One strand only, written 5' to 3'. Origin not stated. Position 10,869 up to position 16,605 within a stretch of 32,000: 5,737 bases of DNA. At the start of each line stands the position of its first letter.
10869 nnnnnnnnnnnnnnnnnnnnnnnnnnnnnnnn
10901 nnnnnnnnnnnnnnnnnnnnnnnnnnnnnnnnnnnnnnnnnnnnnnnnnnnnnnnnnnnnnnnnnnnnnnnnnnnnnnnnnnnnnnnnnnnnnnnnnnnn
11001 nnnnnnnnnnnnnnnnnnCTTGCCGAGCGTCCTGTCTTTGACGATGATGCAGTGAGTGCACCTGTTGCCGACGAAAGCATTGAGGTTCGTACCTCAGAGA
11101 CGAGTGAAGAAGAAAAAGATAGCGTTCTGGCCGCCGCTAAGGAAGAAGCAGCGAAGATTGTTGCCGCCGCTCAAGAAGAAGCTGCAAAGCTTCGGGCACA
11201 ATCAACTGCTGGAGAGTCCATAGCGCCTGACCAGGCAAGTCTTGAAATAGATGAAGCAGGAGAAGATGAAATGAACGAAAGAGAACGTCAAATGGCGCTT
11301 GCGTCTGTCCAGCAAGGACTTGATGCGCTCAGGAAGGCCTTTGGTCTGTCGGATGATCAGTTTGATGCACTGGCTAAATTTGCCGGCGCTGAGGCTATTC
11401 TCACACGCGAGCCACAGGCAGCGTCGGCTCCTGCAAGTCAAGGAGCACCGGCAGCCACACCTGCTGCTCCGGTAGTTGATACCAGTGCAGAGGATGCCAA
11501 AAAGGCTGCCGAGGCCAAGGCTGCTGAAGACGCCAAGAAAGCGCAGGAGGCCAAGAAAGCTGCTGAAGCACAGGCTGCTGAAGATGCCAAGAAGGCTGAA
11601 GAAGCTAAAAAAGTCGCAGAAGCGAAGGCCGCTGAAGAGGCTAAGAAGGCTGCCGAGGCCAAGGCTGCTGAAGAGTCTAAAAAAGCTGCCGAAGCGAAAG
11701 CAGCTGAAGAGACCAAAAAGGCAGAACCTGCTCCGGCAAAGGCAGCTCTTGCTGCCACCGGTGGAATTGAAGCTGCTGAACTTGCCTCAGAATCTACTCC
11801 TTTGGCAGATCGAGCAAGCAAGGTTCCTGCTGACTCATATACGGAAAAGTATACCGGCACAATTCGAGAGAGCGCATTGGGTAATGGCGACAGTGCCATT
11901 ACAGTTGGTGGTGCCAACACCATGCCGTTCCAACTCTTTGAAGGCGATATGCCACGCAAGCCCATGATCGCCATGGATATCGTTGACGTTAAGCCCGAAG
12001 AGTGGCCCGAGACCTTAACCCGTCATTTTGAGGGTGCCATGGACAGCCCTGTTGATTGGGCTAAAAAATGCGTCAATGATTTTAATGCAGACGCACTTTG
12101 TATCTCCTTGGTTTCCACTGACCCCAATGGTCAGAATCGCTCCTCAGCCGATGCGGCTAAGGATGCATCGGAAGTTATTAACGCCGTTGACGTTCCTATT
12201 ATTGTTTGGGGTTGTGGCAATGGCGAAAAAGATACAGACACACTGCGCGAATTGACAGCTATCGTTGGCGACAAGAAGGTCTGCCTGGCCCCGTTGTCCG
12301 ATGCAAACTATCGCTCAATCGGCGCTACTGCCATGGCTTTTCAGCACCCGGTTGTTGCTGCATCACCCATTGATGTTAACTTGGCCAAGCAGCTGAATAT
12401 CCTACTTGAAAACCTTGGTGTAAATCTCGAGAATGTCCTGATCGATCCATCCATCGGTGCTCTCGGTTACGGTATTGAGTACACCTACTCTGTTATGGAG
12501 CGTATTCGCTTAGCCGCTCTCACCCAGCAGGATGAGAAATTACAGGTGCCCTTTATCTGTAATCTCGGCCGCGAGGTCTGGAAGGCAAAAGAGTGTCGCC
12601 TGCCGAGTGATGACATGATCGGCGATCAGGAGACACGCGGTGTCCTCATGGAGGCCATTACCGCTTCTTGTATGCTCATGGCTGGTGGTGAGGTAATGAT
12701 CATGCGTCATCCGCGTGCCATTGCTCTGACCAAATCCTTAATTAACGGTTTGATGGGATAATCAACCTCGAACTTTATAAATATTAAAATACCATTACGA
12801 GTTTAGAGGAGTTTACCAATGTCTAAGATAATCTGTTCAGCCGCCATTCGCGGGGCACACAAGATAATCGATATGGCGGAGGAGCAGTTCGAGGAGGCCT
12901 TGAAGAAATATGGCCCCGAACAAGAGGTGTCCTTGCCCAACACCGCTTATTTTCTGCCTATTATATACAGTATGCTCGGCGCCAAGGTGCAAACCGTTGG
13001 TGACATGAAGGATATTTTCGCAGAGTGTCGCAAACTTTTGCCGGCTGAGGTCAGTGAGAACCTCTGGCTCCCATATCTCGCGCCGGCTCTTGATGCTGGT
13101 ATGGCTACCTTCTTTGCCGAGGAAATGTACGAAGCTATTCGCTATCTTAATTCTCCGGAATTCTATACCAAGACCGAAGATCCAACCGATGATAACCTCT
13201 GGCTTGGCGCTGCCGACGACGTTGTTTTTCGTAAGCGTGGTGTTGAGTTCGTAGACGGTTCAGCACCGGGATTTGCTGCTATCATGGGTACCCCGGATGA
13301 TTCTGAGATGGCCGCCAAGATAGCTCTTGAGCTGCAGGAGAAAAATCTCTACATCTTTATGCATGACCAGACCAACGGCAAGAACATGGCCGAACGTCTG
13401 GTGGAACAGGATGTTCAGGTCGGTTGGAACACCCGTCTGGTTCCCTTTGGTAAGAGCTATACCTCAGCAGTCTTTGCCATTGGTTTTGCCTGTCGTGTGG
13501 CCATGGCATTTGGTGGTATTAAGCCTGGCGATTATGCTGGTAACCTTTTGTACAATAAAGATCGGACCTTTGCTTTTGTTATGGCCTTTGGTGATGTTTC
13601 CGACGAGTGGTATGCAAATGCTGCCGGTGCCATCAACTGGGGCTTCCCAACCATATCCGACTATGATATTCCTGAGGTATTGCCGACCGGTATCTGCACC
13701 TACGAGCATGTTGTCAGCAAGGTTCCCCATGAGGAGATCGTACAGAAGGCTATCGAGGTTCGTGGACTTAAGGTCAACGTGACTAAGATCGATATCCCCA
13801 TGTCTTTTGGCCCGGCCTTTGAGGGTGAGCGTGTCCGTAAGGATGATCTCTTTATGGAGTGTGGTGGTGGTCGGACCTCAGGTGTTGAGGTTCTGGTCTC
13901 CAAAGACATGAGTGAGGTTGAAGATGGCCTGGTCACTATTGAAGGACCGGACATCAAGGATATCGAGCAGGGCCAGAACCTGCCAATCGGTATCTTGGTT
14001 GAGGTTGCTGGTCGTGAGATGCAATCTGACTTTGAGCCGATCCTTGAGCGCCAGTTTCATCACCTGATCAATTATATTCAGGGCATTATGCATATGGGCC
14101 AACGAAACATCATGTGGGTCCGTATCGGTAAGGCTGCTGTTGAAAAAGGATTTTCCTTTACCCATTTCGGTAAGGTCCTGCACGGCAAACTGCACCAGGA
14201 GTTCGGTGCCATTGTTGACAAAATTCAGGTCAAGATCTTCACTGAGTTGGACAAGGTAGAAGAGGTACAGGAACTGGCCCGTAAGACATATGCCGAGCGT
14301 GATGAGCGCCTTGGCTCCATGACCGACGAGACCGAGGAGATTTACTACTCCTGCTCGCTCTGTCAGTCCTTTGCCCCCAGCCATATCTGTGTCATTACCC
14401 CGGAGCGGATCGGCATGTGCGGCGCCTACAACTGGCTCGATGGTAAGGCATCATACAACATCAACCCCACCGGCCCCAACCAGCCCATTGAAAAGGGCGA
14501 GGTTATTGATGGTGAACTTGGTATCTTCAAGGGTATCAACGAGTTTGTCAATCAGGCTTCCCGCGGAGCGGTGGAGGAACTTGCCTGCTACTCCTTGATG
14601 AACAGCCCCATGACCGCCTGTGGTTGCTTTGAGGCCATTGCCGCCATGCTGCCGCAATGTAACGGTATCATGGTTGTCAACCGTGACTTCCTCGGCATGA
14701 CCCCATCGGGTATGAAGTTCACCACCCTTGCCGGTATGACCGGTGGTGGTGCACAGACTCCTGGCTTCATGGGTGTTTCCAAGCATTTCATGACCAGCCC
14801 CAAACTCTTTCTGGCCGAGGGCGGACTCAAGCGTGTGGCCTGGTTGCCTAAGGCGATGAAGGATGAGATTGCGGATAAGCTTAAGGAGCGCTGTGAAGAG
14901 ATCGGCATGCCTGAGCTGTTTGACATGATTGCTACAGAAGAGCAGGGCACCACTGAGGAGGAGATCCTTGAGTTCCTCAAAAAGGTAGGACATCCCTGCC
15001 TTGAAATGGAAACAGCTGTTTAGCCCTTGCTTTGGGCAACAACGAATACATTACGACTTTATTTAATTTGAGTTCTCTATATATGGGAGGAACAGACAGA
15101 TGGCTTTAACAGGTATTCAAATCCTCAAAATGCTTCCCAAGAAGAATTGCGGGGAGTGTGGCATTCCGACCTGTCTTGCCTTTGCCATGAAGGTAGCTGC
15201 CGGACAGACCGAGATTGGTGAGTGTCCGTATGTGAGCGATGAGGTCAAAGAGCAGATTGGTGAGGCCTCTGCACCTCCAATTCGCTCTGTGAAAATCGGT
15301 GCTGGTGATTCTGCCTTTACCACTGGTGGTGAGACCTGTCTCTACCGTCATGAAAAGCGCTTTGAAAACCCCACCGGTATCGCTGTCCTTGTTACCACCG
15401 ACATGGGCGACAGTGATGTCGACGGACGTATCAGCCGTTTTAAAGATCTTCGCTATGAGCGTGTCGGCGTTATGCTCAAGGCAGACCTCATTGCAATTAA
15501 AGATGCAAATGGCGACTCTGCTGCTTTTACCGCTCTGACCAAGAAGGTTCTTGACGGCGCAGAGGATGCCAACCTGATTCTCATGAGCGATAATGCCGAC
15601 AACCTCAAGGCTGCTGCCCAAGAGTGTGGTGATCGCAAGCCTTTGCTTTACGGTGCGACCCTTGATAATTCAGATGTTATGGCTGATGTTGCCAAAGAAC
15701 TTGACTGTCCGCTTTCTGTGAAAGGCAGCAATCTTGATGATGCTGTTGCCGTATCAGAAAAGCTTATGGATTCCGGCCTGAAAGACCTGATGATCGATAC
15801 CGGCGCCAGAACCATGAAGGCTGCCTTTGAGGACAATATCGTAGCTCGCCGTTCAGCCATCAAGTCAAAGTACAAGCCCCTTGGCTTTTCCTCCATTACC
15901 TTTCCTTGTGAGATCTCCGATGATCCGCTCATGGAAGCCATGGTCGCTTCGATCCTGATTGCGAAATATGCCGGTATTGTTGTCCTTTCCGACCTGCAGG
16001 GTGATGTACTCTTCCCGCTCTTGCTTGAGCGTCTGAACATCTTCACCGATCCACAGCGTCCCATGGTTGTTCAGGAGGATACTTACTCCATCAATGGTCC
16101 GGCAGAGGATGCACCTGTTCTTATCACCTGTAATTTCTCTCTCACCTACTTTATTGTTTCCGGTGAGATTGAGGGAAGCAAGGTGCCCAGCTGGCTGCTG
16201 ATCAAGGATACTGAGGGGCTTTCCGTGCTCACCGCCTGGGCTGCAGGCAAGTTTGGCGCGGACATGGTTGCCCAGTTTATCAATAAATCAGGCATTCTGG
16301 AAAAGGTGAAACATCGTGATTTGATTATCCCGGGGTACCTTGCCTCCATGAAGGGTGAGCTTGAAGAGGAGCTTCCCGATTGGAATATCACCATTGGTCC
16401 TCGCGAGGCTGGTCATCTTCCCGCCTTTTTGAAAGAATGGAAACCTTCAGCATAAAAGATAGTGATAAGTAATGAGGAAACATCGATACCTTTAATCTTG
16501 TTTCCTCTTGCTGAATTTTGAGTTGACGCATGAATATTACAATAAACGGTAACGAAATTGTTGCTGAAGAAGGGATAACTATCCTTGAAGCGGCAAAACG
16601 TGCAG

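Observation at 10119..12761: MetF (methylene-THF reductase) fused to AcsD (corrinoid Fe-S protein small subunit) in one 880-aa protein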

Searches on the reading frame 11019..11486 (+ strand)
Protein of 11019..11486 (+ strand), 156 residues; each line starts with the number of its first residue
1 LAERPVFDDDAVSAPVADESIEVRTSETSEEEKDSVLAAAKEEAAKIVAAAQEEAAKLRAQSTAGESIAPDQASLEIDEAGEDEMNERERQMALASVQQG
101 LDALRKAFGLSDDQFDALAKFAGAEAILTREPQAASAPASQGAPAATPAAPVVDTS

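Call 50: search_protein_families(library=pfam, proteins=[window:11019-11486:+], max_evalue=10)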
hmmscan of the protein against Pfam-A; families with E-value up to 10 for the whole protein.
seq(156 aa): 1 family
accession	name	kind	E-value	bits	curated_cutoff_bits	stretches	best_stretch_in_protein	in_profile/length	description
PF03760.20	LEA_1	-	0.4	11.8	25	1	36-93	11-68/71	Late embryogenesis abundant (LEA) group 1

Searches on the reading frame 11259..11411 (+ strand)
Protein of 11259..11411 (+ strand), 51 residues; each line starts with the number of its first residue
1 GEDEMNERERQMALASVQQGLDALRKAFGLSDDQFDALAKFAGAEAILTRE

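Call 50: search_protein_families(library=pfam, proteins=[window:11259-11411:+], max_evalue=10)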
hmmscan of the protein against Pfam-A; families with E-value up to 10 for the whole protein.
seq(51 aa): 2 families
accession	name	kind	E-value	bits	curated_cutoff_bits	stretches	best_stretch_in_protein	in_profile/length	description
PF14893.12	PNMA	-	0.084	12.8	25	1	14-42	60-88/161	PNMA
PF03377.19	TAL_effector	-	0.1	13.4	28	1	13-40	6-33/34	TAL effector repeat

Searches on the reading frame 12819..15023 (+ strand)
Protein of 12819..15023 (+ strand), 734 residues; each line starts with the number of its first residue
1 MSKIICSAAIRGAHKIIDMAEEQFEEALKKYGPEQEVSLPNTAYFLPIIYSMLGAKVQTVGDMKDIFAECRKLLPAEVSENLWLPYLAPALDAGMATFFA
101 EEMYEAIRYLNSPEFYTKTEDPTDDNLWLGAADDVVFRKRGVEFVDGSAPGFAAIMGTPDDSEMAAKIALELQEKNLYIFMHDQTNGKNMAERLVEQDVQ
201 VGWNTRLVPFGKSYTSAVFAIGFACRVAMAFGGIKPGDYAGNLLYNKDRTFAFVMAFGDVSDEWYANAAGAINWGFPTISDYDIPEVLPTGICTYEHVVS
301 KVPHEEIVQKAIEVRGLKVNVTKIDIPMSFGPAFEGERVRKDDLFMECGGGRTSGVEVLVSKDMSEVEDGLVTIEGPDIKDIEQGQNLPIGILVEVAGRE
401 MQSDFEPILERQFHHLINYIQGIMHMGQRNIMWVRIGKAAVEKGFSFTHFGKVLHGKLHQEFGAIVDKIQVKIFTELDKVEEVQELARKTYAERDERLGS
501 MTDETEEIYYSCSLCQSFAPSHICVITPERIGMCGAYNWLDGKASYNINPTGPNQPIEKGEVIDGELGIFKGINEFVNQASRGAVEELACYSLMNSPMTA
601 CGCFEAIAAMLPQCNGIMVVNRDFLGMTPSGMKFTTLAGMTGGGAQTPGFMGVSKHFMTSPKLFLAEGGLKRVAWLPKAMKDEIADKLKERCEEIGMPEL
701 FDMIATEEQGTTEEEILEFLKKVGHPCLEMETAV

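Call 3: search_protein_families(library=pfam, proteins=[window:12819-15023:+], max_evalue=0.001)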
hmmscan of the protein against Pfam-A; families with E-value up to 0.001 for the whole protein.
window:12819-15023:+ (734 aa): 3 families
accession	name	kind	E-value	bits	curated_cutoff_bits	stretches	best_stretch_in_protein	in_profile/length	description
PF19436.4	ACS_CODH_B_C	-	1.9e-117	391.5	25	1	491-732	1-243/245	ACS/CODH beta subunit C-terminal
PF03598.20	CdhC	-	1.8e-67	226.5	24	1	326-480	1-155/155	CO dehydrogenase/acetyl-CoA synthase complex beta subunit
PF18537.6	CODH_A_N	-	2.3e-28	98.4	32.2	1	21-110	1-83/83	Carbon monoxide dehydrogenase subunit alpha N-terminal domain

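Call 4: search_protein_families(library=ncbifam, proteins=[window:12819-15023:+], max_evalue=0.001)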
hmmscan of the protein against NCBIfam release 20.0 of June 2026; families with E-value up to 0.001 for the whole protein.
window:12819-15023:+ (734 aa): 4 families
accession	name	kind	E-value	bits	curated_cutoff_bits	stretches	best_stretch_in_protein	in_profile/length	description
NF040764.1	CODH_ACS_al_bet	equivalog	0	1076.1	800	1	10-732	1-703/705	acetyl-CoA decarbonylase/synthase complex subunit alpha/beta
NF007078.0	PRK09529.1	subfamily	0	1070.8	809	1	1-732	1-708/710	bifunctional acetyl-CoA decarbonylase/synthase complex subunit alpha/beta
NF003379.0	PRK04456.1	domain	2.8e-142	474.6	372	1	325-730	4-401/464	acetyl-CoA decarbonylase/synthase complex subunit beta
TIGR00316.1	cdhC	equivalog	1e-137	459.7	355.95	1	324-730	3-398/460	CO dehydrogenase/CO-methylating acetyl-CoA synthase complex subunit beta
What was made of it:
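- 12819..15023 (+): acsB, acetyl-CoA synthase. NF040764 scores 1076 bits (call 4).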

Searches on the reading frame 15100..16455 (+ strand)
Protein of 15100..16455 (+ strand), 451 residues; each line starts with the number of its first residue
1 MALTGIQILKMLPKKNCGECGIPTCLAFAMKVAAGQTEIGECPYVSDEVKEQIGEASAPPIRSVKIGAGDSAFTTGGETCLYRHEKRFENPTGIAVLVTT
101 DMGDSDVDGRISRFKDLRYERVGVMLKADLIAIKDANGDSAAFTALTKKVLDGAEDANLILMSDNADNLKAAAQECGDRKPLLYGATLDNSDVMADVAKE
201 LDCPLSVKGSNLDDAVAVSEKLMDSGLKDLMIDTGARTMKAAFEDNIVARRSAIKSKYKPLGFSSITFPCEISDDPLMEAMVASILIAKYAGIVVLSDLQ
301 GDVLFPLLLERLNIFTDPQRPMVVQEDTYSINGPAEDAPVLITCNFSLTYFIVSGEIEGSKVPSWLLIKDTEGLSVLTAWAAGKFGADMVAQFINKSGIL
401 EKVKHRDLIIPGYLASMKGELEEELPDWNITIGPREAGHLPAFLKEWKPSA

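Call 3: search_protein_families(library=pfam, proteins=[window:15100-16455:+], max_evalue=0.001)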
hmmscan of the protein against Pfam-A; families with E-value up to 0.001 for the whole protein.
window:15100-16455:+ (451 aa): 2 families
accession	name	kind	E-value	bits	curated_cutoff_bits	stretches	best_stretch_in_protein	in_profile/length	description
PF03599.22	CdhD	-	6.7e-84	282.3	24.8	1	64-443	2-386/387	CO dehydrogenase/acetyl-CoA synthase delta subunit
PF04060.18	FeS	-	7.3e-14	51.6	23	1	12-44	1-33/33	Putative Fe-S cluster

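Call 4: search_protein_families(library=ncbifam, proteins=[window:15100-16455:+], max_evalue=0.001)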
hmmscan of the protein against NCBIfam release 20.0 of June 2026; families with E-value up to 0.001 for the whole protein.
window:15100-16455:+ (451 aa): 12 families
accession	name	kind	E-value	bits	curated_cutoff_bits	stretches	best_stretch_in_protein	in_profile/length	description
NF003195.0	PRK04165.1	equivalog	1.5e-176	587.7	306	1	1-449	1-448/450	acetyl-CoA decarbonylase/synthase complex subunit gamma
NF043039.1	HgcAB_like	equivalog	8.6e-22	78.2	285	1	321-446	13-137/350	HgcAB-like fusion protein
NF040863.1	HgcA_corrinoid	equivalog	5.4e-17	61.9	275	1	324-446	30-151/325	mercury methylation corrinoid protein HgcA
NF041836.1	rnfB_Methano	equivalog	2.5e-06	27.1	445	1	7-57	42-92/265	Rnf electron transport complex subunit RnfB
TIGR01944.1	rnfB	subfamily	9.4e-06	25.3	68.7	1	7-55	39-86/190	RnfABCDGE type electron transport complex subunit B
NF006446.0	PRK08764.1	equivalog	1.3e-05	25.1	220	1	9-53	13-57/139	Rnf electron transport complex subunit RnfB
NF005505.0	PRK07118.1-4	equivalog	1.6e-05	24.6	378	1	8-56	43-91/265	Fe-S cluster domain-containing protein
NF005506.0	PRK07118.1-5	equivalog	0.00012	21.6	388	1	9-57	43-91/279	Fe-S cluster domain-containing protein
NF003475.0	PRK05113.1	equivalog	0.00015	21.7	203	1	7-55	39-86/190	electron transport complex subunit RsxB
NF005504.0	PRK07118.1-3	equivalog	0.00015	21.2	437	1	7-55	39-88/293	Fe-S cluster domain-containing protein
NF005415.0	PRK06991.1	equivalog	0.0004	20.1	281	1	8-47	11-50/284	electron transport complex subunit RsxB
NF040759.1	WLP_AcsD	exception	0.00083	18.7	430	0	60-118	11-67/312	acetyl-CoA decarbonylase/synthase complex subunit delta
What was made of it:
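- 15100..16455 (+): acsC, CFeSP large subunit and the expected partner of the AcsD domain. NF003195 scores 588 bits against a cut-off of 306 (call 4).
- On CFeSP small subunit AcsD/CdhD: acsC at 15100-16455; NF003195 scores 588 bits (call 4).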
